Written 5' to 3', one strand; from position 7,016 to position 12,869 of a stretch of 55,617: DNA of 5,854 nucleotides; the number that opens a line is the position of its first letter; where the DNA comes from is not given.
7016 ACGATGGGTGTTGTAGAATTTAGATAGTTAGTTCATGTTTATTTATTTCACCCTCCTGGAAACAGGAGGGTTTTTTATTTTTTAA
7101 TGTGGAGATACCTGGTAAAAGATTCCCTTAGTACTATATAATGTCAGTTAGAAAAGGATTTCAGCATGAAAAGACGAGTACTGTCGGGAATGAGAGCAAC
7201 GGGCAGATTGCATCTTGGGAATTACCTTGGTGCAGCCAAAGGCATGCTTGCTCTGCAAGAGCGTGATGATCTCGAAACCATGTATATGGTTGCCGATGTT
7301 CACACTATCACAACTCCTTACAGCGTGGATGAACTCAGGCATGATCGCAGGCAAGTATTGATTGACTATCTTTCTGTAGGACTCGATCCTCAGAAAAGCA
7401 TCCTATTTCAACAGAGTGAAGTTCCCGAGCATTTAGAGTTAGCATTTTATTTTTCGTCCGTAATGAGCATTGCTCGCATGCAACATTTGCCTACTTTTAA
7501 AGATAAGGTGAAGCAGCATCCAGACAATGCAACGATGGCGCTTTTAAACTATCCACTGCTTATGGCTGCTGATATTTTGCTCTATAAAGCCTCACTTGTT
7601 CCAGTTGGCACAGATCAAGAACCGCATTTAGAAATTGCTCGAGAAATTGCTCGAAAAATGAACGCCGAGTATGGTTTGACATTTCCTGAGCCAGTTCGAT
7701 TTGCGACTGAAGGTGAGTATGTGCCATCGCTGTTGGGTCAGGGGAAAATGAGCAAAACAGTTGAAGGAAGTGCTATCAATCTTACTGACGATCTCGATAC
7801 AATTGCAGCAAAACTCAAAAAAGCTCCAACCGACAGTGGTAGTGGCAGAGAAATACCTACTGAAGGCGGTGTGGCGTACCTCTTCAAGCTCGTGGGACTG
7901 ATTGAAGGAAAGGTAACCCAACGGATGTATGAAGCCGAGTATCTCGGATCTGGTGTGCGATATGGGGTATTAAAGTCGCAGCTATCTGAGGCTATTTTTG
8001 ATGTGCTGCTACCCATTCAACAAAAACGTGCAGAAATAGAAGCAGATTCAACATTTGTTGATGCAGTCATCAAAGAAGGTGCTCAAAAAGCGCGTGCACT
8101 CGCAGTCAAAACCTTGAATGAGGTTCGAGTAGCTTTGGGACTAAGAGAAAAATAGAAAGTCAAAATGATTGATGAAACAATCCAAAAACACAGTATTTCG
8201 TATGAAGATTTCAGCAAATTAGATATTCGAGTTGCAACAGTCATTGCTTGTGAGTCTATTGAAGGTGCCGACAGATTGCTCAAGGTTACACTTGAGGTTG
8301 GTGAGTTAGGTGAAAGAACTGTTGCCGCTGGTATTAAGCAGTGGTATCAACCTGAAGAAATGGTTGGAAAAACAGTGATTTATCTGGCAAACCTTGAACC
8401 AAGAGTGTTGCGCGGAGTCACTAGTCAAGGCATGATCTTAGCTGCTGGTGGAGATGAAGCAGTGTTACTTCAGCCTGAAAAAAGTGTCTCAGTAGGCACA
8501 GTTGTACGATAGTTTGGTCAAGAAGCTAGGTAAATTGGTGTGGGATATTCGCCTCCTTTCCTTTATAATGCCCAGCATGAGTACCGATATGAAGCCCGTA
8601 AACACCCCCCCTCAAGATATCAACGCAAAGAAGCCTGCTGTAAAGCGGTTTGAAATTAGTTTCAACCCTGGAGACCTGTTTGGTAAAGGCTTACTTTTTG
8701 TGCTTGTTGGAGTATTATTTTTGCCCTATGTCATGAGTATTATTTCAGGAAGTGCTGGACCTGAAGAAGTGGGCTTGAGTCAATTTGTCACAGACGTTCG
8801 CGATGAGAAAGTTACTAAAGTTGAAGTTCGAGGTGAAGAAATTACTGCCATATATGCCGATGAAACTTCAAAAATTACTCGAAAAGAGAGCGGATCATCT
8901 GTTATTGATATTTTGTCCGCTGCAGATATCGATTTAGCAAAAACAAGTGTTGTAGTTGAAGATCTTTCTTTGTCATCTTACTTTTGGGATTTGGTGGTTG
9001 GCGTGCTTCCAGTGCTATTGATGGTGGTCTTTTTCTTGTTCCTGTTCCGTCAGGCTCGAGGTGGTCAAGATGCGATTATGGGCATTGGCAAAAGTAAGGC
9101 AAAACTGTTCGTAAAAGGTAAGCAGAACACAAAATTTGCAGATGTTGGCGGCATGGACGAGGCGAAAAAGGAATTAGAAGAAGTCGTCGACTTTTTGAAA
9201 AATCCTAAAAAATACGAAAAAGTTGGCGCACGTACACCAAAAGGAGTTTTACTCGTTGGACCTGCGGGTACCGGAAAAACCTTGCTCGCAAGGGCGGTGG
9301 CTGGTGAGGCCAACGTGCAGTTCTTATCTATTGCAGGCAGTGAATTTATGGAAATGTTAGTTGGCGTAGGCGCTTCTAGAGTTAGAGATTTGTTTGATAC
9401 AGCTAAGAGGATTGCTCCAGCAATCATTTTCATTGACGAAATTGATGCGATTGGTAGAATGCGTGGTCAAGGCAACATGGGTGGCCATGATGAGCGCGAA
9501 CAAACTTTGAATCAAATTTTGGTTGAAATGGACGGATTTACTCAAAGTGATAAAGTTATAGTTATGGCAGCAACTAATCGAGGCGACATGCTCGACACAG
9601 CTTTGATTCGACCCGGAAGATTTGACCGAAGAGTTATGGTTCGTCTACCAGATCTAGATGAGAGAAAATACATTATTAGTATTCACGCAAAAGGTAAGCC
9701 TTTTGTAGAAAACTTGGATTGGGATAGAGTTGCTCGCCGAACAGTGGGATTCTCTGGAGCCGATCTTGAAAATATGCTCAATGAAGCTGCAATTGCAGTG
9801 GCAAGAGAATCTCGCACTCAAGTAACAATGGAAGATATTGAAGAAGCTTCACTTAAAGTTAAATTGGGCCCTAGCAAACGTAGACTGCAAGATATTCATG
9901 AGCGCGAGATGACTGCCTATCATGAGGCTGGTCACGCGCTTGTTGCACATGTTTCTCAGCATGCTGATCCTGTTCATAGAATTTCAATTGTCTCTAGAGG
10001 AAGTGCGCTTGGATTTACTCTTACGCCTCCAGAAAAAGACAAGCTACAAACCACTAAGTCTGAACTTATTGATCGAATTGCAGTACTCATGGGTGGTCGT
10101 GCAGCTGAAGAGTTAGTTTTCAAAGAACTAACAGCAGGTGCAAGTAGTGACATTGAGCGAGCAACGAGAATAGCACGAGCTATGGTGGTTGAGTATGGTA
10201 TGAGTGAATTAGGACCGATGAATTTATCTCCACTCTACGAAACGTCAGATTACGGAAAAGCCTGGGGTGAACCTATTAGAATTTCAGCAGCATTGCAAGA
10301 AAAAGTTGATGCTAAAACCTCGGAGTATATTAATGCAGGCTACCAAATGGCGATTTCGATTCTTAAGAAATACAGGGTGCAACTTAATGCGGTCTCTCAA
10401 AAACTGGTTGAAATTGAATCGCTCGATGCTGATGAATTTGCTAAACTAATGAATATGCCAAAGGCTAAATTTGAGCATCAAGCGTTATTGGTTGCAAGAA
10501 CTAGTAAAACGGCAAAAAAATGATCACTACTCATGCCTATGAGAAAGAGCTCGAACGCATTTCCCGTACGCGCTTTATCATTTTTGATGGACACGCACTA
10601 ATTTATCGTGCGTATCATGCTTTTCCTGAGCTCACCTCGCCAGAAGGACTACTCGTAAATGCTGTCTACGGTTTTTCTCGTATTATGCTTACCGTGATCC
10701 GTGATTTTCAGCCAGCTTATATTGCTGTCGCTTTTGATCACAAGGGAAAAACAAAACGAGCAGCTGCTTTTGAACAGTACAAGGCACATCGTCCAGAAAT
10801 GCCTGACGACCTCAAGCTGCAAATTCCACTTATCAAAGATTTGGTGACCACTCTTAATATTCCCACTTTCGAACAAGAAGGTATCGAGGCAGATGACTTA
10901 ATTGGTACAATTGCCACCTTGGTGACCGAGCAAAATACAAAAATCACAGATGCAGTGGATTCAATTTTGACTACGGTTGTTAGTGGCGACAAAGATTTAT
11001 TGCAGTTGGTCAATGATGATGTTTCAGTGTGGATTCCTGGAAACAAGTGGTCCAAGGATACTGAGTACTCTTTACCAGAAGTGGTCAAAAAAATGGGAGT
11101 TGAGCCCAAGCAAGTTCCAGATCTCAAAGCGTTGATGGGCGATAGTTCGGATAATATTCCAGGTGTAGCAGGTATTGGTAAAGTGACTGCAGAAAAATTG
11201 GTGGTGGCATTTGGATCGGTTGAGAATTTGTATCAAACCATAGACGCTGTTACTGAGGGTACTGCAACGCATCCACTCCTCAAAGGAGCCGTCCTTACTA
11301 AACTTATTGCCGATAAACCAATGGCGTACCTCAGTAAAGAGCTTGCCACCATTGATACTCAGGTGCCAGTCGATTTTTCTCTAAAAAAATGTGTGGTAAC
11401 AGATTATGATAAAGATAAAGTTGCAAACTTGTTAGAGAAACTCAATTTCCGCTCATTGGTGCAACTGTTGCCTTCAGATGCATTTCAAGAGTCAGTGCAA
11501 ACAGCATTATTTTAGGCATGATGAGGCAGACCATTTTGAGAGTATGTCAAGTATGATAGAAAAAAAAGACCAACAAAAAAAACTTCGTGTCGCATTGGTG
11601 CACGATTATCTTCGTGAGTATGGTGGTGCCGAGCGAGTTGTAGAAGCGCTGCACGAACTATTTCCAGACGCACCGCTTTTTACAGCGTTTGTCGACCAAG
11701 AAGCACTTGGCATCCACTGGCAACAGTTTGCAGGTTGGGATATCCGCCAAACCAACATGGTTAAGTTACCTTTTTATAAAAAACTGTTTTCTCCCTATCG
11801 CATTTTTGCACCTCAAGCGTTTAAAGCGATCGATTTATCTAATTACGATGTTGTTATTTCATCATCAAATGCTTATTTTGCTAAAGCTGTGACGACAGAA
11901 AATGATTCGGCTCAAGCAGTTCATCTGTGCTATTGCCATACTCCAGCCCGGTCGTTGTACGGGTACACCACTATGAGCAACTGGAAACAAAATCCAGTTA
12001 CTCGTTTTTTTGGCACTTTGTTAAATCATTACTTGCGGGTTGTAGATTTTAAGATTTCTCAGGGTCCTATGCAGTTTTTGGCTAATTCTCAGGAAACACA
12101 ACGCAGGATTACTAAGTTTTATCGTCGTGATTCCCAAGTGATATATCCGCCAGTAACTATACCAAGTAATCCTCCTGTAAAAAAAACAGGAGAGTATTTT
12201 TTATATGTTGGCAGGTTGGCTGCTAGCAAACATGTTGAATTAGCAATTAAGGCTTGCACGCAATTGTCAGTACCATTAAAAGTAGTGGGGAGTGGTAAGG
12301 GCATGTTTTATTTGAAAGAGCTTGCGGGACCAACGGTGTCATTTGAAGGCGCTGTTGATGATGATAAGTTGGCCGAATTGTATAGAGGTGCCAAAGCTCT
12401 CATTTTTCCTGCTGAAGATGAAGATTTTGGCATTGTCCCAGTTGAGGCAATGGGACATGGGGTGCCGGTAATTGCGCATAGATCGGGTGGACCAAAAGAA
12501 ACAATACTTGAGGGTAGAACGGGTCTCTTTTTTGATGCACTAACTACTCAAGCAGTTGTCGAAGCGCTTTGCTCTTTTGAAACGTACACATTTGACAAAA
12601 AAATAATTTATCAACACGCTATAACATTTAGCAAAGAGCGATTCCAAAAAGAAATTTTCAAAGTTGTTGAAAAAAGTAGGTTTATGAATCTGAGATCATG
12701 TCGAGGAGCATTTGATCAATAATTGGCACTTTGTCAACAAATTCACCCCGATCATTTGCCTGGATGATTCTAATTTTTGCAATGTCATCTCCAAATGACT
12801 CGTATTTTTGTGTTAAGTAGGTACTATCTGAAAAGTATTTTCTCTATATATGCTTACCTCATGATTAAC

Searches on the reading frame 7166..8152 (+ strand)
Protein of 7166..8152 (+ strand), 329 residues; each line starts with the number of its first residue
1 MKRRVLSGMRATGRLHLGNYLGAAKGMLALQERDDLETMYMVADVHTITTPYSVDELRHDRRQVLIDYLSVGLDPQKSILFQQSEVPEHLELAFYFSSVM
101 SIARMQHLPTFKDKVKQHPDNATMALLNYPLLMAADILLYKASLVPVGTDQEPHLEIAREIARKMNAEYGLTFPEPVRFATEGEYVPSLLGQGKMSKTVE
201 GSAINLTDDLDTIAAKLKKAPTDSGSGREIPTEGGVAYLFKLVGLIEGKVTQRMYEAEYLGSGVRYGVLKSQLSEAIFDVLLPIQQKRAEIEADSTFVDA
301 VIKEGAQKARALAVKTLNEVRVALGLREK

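Call 9: search_protein_families(library=pfam, proteins=[window:7166-8152:+], max_evalue=0.00001)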
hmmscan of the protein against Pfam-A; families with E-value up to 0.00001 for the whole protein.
window:7166-8152:+ (329 aa): 1 family
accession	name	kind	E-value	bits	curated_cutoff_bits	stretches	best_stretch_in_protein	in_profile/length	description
PF00579.31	tRNA-synt_1b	-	1e-58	199.5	21.1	1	4-279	7-289/292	tRNA synthetases class I (W and Y)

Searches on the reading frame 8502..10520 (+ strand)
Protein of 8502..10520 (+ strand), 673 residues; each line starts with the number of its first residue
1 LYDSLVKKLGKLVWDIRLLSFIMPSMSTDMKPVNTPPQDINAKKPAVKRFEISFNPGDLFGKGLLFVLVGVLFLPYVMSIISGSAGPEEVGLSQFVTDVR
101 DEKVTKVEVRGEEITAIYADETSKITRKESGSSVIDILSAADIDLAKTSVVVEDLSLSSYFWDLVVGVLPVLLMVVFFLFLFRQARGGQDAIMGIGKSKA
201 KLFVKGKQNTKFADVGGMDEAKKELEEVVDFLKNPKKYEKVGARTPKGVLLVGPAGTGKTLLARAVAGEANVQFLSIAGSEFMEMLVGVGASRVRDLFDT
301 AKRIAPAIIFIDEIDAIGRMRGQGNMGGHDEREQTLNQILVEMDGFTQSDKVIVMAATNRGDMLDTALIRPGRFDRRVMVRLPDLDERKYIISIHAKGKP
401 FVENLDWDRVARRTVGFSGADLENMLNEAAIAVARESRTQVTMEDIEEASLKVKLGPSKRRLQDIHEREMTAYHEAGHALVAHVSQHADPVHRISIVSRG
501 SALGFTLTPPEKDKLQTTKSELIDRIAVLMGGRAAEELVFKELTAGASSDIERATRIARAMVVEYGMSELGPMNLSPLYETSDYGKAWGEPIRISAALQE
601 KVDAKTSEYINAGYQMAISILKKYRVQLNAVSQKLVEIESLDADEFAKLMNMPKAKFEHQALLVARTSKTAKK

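Call 8: search_protein_families(library=pfam, proteins=[window:8502-10520:+], max_evalue=0.00001)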
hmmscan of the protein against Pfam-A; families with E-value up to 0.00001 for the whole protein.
window:8502-10520:+ (673 aa): 5 families
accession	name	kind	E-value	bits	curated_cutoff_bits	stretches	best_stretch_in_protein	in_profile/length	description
PF01434.24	Peptidase_M41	-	8.6e-59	199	29.9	1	464-649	4-191/191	Peptidase family M41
PF00004.35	AAA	-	1.1e-42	146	21.2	1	249-381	1-130/131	ATPase family associated with various cellular activities (AAA)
PF17862.7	AAA_lid_3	-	4.4e-15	55.3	27.2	1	404-448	1-45/45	AAA+ lid domain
PF06480.20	FtsH_ext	-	2e-07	31.6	25.5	1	64-128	6-73/103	FtsH Extracellular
PF13191.12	AAA_16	-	3.8e-06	28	32.6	0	238-298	16-83/167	AAA ATPase domain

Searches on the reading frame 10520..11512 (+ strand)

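Call 9: search_protein_families(library=pfam, proteins=[window:10520-11512:+], max_evalue=0.00001)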
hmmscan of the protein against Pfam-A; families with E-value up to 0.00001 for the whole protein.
window:10520-11512:+ (331 aa): 2 families
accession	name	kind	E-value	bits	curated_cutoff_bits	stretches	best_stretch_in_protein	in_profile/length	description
PF02739.22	5_3_exonuc_N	-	7.4e-52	175.8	34.3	1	19-193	2-164/164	5'-3' exonuclease, N-terminal resolvase-like domain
PF01367.25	5_3_exonuc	-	8.2e-30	103.6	40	1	194-298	1-96/97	5'-3' exonuclease, C-terminal SAM fold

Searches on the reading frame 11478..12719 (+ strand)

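Call 9: search_protein_families(library=pfam, proteins=[window:11478-12719:+], max_evalue=0.00001)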
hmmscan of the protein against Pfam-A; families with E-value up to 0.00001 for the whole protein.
window:11478-12719:+ (414 aa): 4 families
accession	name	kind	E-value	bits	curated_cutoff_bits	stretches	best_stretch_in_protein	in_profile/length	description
PF00534.26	Glycos_transf_1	-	2.9e-26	92.5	26.4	1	233-367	10-155/172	Glycosyl transferases group 1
PF13692.12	Glyco_trans_1_4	-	4.1e-22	79.4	27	1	240-365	3-137/142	Glycosyl transferases group 1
PF20706.3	GT4-conflict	-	7.8e-10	38.7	26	1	229-362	189-335/385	Family 4 Glycosyltransferase in conflict systems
PF13439.12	Glyco_transf_4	-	3e-06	27.8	28.5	1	49-226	2-166/170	Glycosyltransferase Family 4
